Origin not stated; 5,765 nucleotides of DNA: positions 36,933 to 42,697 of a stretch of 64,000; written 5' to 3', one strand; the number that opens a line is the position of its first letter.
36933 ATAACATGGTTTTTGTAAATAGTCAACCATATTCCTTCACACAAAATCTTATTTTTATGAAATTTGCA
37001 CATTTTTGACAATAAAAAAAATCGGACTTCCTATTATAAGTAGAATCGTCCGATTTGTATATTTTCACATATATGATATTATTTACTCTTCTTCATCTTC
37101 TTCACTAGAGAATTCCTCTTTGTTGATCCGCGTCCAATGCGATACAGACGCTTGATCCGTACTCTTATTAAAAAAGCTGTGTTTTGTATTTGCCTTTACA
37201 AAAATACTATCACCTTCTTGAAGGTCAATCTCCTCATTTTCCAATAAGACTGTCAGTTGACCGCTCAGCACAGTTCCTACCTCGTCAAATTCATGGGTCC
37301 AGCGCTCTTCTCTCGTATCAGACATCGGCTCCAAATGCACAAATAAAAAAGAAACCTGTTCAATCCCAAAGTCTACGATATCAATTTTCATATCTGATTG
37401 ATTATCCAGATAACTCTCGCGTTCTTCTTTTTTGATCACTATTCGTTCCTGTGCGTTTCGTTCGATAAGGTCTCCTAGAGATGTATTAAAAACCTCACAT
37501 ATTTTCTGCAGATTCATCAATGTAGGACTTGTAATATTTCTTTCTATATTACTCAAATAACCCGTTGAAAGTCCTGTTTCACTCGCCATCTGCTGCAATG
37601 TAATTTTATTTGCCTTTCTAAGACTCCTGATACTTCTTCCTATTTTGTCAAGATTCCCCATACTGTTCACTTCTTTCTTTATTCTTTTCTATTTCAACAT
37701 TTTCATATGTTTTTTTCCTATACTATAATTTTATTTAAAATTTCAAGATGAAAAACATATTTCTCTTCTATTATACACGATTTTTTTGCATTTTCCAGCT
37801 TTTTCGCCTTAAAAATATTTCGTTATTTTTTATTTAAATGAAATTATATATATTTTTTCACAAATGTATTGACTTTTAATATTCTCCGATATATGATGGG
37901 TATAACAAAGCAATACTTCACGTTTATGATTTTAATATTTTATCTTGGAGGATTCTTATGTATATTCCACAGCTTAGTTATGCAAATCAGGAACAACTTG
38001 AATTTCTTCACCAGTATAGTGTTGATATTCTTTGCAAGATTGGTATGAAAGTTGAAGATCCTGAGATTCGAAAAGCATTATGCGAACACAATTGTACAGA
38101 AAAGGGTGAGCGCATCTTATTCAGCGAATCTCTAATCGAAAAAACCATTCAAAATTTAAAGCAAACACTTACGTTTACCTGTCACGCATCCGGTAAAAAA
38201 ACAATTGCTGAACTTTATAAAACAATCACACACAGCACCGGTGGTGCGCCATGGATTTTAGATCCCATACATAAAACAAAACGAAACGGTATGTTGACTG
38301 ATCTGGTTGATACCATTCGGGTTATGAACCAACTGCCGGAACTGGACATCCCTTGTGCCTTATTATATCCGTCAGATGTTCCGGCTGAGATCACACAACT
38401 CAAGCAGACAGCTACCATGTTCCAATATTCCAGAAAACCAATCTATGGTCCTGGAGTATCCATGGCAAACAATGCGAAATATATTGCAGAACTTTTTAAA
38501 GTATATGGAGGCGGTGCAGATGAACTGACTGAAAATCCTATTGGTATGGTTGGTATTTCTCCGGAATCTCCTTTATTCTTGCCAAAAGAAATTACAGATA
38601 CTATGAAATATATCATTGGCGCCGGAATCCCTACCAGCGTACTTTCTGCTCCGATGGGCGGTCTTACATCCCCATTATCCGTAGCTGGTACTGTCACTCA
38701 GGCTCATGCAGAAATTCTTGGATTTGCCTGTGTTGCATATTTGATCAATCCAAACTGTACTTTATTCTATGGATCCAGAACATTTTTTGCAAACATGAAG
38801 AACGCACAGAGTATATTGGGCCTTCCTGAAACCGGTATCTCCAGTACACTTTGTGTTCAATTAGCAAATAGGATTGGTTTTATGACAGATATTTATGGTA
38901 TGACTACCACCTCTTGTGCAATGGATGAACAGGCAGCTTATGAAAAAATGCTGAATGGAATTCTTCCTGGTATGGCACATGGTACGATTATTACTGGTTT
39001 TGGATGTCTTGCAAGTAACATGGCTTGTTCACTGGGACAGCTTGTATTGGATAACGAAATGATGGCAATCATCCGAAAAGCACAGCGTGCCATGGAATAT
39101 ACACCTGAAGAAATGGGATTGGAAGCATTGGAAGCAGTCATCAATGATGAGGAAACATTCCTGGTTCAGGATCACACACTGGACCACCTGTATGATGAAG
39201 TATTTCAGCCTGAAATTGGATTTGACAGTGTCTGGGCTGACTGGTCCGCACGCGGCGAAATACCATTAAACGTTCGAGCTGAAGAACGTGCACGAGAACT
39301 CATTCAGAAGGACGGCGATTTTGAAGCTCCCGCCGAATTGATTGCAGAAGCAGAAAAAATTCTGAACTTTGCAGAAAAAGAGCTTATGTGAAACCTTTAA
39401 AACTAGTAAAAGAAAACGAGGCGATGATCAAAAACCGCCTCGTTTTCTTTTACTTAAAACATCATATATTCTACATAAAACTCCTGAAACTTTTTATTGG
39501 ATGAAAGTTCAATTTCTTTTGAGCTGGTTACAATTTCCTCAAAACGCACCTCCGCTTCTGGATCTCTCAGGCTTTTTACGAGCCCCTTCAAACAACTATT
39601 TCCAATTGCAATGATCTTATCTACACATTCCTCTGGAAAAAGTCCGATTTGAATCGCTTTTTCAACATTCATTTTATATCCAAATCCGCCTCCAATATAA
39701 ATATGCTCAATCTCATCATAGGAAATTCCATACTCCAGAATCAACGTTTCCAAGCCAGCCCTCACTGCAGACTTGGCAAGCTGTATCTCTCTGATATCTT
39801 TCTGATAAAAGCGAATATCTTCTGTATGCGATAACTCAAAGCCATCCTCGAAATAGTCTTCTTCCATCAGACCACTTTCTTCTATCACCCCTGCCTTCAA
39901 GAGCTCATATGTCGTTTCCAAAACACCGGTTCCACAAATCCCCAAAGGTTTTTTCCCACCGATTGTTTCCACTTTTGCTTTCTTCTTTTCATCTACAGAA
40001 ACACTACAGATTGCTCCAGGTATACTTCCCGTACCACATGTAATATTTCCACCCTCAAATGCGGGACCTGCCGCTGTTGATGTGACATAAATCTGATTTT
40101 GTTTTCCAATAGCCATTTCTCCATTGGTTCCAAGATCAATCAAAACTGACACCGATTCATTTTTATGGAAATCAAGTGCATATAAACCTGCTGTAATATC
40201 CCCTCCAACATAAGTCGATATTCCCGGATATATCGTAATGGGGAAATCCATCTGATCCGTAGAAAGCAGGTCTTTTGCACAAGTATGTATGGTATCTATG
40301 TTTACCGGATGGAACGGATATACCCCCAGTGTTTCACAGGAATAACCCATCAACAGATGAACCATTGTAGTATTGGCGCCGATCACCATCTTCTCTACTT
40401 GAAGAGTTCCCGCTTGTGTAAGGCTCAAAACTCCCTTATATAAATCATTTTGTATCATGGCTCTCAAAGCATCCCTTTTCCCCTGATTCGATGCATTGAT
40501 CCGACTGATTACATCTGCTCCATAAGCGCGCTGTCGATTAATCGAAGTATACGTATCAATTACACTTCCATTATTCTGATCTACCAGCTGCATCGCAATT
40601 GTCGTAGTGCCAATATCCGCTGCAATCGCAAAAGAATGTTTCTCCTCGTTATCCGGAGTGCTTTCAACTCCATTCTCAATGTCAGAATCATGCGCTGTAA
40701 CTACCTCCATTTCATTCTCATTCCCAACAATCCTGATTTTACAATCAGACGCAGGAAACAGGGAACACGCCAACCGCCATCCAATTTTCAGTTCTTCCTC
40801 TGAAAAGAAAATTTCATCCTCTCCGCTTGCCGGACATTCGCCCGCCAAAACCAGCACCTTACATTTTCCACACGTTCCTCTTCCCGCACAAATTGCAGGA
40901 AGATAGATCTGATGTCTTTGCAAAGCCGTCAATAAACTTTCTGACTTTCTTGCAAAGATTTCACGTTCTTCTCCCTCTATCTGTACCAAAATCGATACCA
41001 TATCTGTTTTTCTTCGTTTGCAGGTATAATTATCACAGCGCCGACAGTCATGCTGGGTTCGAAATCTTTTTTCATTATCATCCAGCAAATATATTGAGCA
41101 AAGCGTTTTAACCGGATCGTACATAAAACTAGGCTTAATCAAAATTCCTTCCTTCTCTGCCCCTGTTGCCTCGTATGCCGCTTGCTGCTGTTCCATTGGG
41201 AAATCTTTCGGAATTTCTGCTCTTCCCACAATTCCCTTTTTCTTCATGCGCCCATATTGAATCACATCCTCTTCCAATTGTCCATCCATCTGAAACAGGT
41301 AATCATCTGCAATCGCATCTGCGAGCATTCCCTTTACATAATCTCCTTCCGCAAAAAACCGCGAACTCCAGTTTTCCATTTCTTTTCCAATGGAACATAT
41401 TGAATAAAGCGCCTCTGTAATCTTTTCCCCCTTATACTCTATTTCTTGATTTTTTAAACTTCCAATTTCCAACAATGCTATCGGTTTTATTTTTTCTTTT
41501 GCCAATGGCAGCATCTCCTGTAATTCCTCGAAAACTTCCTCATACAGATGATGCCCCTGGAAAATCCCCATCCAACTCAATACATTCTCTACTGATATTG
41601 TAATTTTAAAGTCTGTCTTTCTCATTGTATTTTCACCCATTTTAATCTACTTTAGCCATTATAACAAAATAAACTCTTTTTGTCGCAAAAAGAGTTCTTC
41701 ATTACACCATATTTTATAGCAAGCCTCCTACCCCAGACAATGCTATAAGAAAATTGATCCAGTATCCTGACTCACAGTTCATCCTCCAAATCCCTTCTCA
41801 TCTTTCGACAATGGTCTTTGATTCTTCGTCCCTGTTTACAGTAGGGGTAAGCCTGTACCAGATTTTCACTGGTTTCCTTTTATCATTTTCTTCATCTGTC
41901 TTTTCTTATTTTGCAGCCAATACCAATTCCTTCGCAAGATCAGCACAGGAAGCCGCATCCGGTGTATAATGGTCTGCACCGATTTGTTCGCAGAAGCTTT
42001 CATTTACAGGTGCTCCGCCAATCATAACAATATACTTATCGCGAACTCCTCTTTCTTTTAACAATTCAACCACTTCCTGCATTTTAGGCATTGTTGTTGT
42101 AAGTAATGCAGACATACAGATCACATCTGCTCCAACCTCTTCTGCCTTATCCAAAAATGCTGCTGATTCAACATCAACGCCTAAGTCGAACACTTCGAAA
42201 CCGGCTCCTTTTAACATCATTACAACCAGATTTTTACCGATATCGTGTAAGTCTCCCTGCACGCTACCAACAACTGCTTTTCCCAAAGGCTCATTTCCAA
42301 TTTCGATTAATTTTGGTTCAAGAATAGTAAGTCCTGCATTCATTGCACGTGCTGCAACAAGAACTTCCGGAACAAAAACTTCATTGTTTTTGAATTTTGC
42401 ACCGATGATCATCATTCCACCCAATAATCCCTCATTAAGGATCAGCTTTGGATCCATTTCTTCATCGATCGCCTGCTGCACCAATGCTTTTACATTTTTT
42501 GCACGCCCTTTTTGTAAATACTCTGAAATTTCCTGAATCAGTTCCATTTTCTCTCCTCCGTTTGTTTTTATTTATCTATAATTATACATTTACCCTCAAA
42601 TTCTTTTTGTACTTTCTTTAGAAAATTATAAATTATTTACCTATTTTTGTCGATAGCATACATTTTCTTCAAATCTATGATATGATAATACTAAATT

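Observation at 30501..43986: Complete non-pyrrolysine MttB-family corrinoid methyltransferase system with no assignable substrate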

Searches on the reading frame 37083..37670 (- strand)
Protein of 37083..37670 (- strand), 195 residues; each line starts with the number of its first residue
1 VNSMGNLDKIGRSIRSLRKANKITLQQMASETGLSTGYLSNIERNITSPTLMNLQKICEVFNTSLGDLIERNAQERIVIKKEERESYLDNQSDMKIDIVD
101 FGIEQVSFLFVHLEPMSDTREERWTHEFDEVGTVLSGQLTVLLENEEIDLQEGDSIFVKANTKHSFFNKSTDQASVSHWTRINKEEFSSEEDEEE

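Call 3: search_protein_families(library=pfam, proteins=[window:37083-37670:-])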
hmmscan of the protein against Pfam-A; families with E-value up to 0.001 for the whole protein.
window:37083-37670:- (195 aa): 8 families
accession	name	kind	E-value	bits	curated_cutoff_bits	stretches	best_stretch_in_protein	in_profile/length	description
PF01381.28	HTH_3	-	9.2e-15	54.9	23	1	14-68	1-55/55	Helix-turn-helix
PF07883.17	Cupin_2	-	1.5e-13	50.7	27.2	1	110-176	2-66/70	Cupin domain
PF12844.13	HTH_19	-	9e-11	42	30.2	1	11-70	1-60/64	Helix-turn-helix domain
PF13443.12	HTH_26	-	1.8e-10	41.3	22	1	14-73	2-62/63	Cro/C1-type HTH DNA-binding domain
PF13560.12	HTH_31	-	3.5e-07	30.9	27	1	10-68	2-60/64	Helix-turn-helix domain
PF06249.18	EutQ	-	0.00015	22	21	1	109-166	77-133/152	Ethanolamine utilisation protein EutQ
PF05899.18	Cupin_3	-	0.00016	21.8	23.5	1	123-163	20-61/74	EutQ-like cupin domain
PF02311.25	AraC_binding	-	0.00091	19.4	21.1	0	123-179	18-73/135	AraC-like ligand binding domain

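Call 4: search_protein_families(library=ncbifam, proteins=[window:37083-37670:-])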
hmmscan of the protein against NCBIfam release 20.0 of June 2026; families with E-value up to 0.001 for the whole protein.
window:37083-37670:- (195 aa): 12 families
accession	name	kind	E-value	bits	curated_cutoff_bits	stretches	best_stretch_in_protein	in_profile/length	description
NF007408.0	PRK09943.1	equivalog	8.7e-20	71.1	211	1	10-173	8-173/185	HTH-type transcriptional regulator PuuR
NF041951.1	phage_RstR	subfamily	7.1e-09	35.9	80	1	10-76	3-69/108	RstR family transcriptional repressor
NF006015.0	PRK08154.1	subfamily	1e-08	34.8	204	1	7-75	28-96/314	anaerobic benzoate catabolism transcriptional regulator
NF046032.1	TransRegSlrRBacil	equivalog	1.6e-08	34.8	250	1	10-126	2-112/149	HTH-type transcriptional regulator SlrR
TIGR03070.1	couple_hipB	subfamily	5.1e-07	29.5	71.65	1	9-65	2-58/58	type II toxin-antitoxin system Y4mF family antitoxin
NF041677.1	trans_regClgR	equivalog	1e-06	28.8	170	1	9-97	8-97/113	transcriptional regulator ClgR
NF038139.1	Reg_Aceta_RamB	equivalog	2.3e-05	23.2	700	1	10-94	3-84/465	acetate metabolism transcriptional regulator RamB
NF041575.1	antitoxPezA_Strep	equivalog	2.4e-05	24.4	290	1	10-72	2-64/158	type II toxin-antitoxin system antitoxin PezA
NF047948.1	male_kill_WMK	equivalog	6.3e-05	22.6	300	1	9-86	5-84/300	WO male-killing family protein Wmk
NF010465.0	PRK13890.1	equivalog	0.00014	21.9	96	0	17-73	13-69/121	conjugal transfer protein TrbA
NF040771.1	AAH_UGLYAH2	exception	0.00047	19.4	350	1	106-184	63-140/267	bifunctional allantoicase/(S)-ureidoglycine aminohydrolase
NF008376.0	PRK11171.1-5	equivalog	0.00051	19.3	338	0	107-185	69-146/278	(S)-ureidoglycine aminohydrolase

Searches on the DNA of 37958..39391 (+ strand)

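Call 86: search_rna_families(sources=[L083, L078, L081, L011, L033, L032, L090, L091], threshold=gathering)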
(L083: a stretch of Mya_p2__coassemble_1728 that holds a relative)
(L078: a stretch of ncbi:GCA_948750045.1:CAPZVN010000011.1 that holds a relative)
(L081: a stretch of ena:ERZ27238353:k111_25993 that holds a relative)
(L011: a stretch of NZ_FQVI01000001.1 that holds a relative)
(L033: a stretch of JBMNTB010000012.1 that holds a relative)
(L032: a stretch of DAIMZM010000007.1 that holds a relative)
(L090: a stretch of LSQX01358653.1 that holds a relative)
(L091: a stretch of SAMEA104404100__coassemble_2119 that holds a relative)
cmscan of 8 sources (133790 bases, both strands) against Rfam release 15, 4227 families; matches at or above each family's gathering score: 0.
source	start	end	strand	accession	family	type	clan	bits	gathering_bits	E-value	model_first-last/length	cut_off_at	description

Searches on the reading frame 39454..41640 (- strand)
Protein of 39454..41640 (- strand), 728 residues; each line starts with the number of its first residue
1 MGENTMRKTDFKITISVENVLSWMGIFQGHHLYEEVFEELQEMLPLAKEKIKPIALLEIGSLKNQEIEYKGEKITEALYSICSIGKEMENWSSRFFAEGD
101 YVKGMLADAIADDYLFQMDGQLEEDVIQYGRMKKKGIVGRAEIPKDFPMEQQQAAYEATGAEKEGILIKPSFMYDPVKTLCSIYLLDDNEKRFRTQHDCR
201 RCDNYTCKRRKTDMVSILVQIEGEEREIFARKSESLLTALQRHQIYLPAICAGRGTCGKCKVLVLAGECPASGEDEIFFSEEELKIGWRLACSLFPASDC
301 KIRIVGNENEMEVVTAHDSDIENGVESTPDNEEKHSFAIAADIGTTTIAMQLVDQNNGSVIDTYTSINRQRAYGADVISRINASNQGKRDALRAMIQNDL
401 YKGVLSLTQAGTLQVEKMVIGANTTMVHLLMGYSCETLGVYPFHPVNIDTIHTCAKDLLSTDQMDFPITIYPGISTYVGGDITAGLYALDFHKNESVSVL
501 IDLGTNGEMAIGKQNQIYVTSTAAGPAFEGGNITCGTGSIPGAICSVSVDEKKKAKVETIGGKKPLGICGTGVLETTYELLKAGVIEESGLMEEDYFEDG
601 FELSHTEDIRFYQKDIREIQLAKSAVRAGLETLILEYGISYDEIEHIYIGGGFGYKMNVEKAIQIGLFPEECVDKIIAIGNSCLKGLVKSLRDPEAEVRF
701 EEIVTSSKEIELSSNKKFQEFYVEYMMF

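Call 3: search_protein_families(library=pfam, proteins=[window:39454-41640:-])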
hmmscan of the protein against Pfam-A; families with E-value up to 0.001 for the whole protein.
window:39454-41640:- (728 aa): 3 families
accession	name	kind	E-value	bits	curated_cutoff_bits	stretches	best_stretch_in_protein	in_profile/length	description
PF14574.11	RACo_C_ter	-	1.4e-67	227.9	27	1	497-727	2-248/261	C-terminal domain of RACo the ASKHA domain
PF17651.6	Raco_middle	-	4.2e-41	140.8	26.8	1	337-493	1-162/163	RACo middle region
PF00111.32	Fer2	-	5.3e-11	42.7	21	1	220-296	2-76/77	2Fe-2S iron-sulfur cluster binding domain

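Call 4: search_protein_families(library=ncbifam, proteins=[window:39454-41640:-])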
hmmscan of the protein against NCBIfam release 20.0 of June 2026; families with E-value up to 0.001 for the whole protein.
window:39454-41640:- (728 aa): 10 families
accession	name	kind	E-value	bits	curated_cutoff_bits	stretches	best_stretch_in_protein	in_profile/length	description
NF040756.1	corr_regen_AcsV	exception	1.1e-99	334.5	800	2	308-722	181-617/632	corrinoid activation/regeneration protein AcsV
TIGR04270.1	Rama_corrin_act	subfamily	3.5e-43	147.8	500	1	338-724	2-412/534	methylamine methyltransferase corrinoid protein reductive activase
TIGR01941.1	nqrF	equivalog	7.8e-13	48.1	295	1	215-305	30-121/405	NADH:ubiquinone reductase (Na(+)-transporting) subunit F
TIGR02008.1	fdx_plant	subfamily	2.7e-08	33.5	81.15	1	218-305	7-91/97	ferredoxin [2Fe-2S]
NF040810.1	BenC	equivalog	9.1e-08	31.6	430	1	223-313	10-100/333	benzoate 1,2-dioxygenase electron transfer component BenC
TIGR02160.1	PA_CoA_Oxy5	hypoth_equivalog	3.2e-07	29.5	420.8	1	191-299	239-345/352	1,2-phenylacetyl-CoA epoxidase subunit PaaE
NF007964.0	PRK10684.1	equivalog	6.4e-07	28.6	383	1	219-301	252-331/333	NADH oxidoreductase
NF045803.1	MethMoxFADbindMmoC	equivalog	2.8e-05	23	500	1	222-304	10-91/343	aromatic/alkene monooxygenase hydroxylase FAD-binding subunit MmoC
NF058606.1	GlBtMonoRdsGbcB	equivalog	4.5e-05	22.5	500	1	208-302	271-360/362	glycine betaine monooxygenase reductase subunit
NF004317.0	PRK05713.1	equivalog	6.7e-05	22.3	338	1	224-304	7-84/312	iron-sulfur-binding ferredoxin reductase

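Call 61: search_protein_families(library=pfam, proteins=[window:39454-41640:-], max_evalue=0.01)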
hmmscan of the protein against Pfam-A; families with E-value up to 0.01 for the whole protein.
window:39454-41640:- (728 aa): 3 families
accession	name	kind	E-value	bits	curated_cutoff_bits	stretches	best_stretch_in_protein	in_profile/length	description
PF14574.11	RACo_C_ter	-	1.4e-67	227.9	27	1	497-727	2-248/261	C-terminal domain of RACo the ASKHA domain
PF17651.6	Raco_middle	-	4.2e-41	140.8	26.8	1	337-493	1-162/163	RACo middle region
PF00111.32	Fer2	-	5.3e-11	42.7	21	1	220-296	2-76/77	2Fe-2S iron-sulfur cluster binding domain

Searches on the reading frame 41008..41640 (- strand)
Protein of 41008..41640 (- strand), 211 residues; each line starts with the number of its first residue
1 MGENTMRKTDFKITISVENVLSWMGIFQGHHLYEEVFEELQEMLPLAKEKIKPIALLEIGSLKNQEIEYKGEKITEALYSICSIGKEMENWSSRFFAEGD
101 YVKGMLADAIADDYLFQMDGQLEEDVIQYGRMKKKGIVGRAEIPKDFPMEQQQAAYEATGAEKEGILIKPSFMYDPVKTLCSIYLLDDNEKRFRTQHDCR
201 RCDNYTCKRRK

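Call 75: search_protein_families(library=pfam, proteins=[window:41008-41640:-], max_evalue=1)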
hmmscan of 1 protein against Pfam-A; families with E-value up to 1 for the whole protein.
seq(211 aa): 0 families

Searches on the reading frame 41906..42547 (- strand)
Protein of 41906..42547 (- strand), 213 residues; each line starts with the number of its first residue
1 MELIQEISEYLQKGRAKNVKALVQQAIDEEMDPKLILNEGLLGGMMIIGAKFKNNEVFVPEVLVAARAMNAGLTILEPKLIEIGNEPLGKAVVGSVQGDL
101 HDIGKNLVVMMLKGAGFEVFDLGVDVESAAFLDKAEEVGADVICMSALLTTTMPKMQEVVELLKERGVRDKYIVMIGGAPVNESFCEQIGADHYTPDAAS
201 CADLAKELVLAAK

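Call 3: search_protein_families(library=pfam, proteins=[window:41906-42547:-])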
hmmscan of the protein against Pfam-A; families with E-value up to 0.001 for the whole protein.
window:41906-42547:- (213 aa): 2 families
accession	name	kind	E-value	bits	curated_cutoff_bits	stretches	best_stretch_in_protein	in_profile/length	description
PF02310.24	B12-binding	-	1.3e-26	93.3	32.1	1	89-193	1-107/121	B12 binding domain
PF02607.22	B12-binding_2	-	1.9e-20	73.2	23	1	3-77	1-74/74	B12 binding domain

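Call 4: search_protein_families(library=ncbifam, proteins=[window:41906-42547:-])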
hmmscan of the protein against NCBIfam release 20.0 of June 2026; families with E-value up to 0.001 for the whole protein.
window:41906-42547:- (213 aa): 15 families
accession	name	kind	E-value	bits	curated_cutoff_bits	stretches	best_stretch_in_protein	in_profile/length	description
NF047996.1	corrin_MtgC_2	exception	3.6e-62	209.6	370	1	2-209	3-210/212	glycine betaine-specific corrinoid protein MtgC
NF047995.1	corrinoid_MtgC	exception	1.2e-60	204.7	310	1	2-209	3-213/215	glycine betaine-specific corrinoid protein MtgC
TIGR02370.1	pyl_corrinoid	subfamily_domain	2.2e-58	196.9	215.3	1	10-199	5-195/197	methyltransferase cognate corrinoid protein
NF041607.1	dimeth_corrin_MtbC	equivalog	4e-55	186.5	350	1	15-208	9-202/203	dimethylamine corrinoid protein MtbC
NF040669.1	MtaC2_Meth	equivalog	4.1e-37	128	450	1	4-208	43-245/267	methanol--corrinoid protein MtaC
TIGR02082.1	metH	equivalog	4.5e-37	127.2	1010.85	1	7-211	650-854/1182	methionine synthase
NF040655.1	MtaC_Meth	equivalog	5e-34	117.5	420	1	2-209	34-238/253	methanol--corrinoid protein MtaC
NF007024.0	PRK09490.1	equivalog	5.3e-29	100.7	1497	1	7-182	665-843/1234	methionine synthase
NF002612.0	PRK02261.1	equivalog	1.1e-13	51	110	1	91-179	6-93/148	methylaspartate mutase subunit S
NF052385.1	Lys_5_6_beta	equivalog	1.9e-11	44.2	280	1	116-199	138-224/241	lysine 5,6-aminomutase subunit beta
NF040743.1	ornith_mutase_E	equivalog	9.5e-11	40.4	800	1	90-209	597-723/730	D-ornithine 4,5-aminomutase subunit OraE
TIGR01501.1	MthylAspMutase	equivalog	1e-09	38.3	135.8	1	92-179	5-91/134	methylaspartate mutase subunit S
NF052513.1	TransRegCarH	equivalog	1.2e-08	34.6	400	1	3-193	83-263/274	HTH-type transcriptional repressor CarH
TIGR00640.1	acid_CoA_mut_C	subfamily_domain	7.1e-06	26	57.45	1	96-180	10-94/132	methylmalonyl-CoA mutase C-terminal domain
NF006944.0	PRK09426.1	equivalog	0.00055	18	876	1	91-208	592-710/721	methylmalonyl-CoA mutase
